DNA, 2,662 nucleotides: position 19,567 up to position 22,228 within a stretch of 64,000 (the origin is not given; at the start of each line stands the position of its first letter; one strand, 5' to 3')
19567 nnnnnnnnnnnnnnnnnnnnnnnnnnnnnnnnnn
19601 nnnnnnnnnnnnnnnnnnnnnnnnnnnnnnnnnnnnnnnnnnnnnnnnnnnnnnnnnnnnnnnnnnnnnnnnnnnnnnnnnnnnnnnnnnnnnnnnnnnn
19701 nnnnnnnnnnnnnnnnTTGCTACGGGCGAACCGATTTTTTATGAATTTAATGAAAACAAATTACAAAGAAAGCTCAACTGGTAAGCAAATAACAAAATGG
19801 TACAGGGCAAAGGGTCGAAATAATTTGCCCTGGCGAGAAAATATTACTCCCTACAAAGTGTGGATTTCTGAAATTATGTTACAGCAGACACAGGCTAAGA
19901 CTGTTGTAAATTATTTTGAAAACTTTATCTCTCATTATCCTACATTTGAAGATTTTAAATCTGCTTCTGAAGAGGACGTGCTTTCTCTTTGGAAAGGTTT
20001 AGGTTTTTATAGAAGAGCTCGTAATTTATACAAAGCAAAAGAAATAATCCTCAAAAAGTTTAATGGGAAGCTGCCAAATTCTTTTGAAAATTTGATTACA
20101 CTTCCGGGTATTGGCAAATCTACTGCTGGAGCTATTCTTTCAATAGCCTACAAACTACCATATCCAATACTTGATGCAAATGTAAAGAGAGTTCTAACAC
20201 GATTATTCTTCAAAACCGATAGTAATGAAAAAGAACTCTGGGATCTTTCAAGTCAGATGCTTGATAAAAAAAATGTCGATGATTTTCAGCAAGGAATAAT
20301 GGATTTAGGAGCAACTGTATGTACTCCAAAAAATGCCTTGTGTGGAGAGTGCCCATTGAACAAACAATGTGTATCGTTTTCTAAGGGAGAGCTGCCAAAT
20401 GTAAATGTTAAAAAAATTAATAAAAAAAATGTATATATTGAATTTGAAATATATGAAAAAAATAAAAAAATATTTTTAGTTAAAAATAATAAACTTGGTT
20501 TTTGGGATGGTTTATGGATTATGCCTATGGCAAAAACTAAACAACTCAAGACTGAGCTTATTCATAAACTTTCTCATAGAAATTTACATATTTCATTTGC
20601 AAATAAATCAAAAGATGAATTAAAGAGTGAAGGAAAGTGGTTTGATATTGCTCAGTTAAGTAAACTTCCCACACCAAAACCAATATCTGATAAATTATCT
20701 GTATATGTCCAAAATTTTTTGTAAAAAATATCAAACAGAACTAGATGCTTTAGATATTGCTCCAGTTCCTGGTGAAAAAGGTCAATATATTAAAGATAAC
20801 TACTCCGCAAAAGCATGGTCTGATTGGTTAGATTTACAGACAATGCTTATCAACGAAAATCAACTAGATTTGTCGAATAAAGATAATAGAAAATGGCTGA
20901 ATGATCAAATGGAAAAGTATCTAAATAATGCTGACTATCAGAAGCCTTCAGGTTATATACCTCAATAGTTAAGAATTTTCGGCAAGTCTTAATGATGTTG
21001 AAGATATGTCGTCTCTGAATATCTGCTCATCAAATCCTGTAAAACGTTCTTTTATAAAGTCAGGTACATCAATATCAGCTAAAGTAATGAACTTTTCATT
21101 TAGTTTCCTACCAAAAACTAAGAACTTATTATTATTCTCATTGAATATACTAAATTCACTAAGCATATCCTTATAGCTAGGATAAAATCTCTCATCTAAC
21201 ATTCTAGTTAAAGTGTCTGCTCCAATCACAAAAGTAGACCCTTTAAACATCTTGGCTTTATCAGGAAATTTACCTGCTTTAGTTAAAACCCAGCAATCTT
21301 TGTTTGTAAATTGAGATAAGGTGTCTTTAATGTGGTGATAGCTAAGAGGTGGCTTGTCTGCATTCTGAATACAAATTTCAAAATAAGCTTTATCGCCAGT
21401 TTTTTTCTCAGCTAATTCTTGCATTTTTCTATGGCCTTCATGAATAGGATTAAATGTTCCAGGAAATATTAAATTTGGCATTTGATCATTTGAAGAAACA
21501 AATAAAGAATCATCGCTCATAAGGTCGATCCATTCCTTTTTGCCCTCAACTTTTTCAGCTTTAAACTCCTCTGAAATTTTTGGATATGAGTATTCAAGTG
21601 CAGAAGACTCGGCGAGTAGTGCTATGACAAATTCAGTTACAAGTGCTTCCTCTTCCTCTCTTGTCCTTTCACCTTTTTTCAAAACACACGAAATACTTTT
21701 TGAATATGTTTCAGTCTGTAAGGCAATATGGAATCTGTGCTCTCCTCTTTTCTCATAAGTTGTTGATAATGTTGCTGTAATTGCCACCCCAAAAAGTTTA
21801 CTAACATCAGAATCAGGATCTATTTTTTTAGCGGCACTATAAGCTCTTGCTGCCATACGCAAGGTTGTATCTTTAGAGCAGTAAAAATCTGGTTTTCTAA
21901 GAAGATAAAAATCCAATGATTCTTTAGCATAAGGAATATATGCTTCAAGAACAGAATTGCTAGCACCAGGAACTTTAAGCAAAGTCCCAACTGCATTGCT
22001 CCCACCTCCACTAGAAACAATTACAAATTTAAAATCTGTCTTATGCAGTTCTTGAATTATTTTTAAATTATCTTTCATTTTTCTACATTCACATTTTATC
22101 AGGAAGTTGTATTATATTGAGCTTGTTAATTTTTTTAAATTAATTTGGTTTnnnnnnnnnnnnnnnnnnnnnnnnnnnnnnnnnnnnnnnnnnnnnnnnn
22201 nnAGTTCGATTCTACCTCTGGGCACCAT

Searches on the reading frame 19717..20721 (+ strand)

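Call 6: search_protein_families(library=ncbifam, proteins=[window:19717-20721:+])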
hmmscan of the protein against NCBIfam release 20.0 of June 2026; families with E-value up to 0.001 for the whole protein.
window:19717-20721:+ (335 aa): 6 families
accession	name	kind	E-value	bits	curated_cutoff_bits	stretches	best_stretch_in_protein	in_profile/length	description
TIGR01084.1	mutY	equivalog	9.5e-89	297.6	286.5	1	23-282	4-273/277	A/G-specific adenine glycosylase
NF008132.0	PRK10880.1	equivalog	5.2e-79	265.8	427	1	22-291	8-281/351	A/G-specific adenine glycosylase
NF010488.0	PRK13910.1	equivalog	2.5e-41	142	471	1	53-317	1-269/290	adenine-specific DNA glycosylase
TIGR01083.1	nth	equivalog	3.7e-27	95.2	211.7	1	44-209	26-192/192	endonuclease III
NF007978.0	PRK10702.1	equivalog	2.6e-11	43.5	405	1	44-218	28-203/211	endonuclease III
NF053634.1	MonDNAglycDR2438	equivalog_domain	1e-05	25.2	400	1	122-222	106-208/219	monofunctional DNA glycosylase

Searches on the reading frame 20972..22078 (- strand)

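Call 6: search_protein_families(library=ncbifam, proteins=[window:20972-22078:-])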
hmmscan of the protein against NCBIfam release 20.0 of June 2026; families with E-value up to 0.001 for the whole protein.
window:20972-22078:- (369 aa): 2 families
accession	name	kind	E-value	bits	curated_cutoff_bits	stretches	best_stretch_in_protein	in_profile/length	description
TIGR00125.1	cyt_tran_rel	domain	7.3e-05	22.9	27.7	1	204-226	3-25/65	adenylyltransferase/cytidyltransferase family protein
TIGR00482.1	TIGR00482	equivalog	0.00032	20.8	112.45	0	204-232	1-29/194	nicotinate (nicotinamide) nucleotide adenylyltransferase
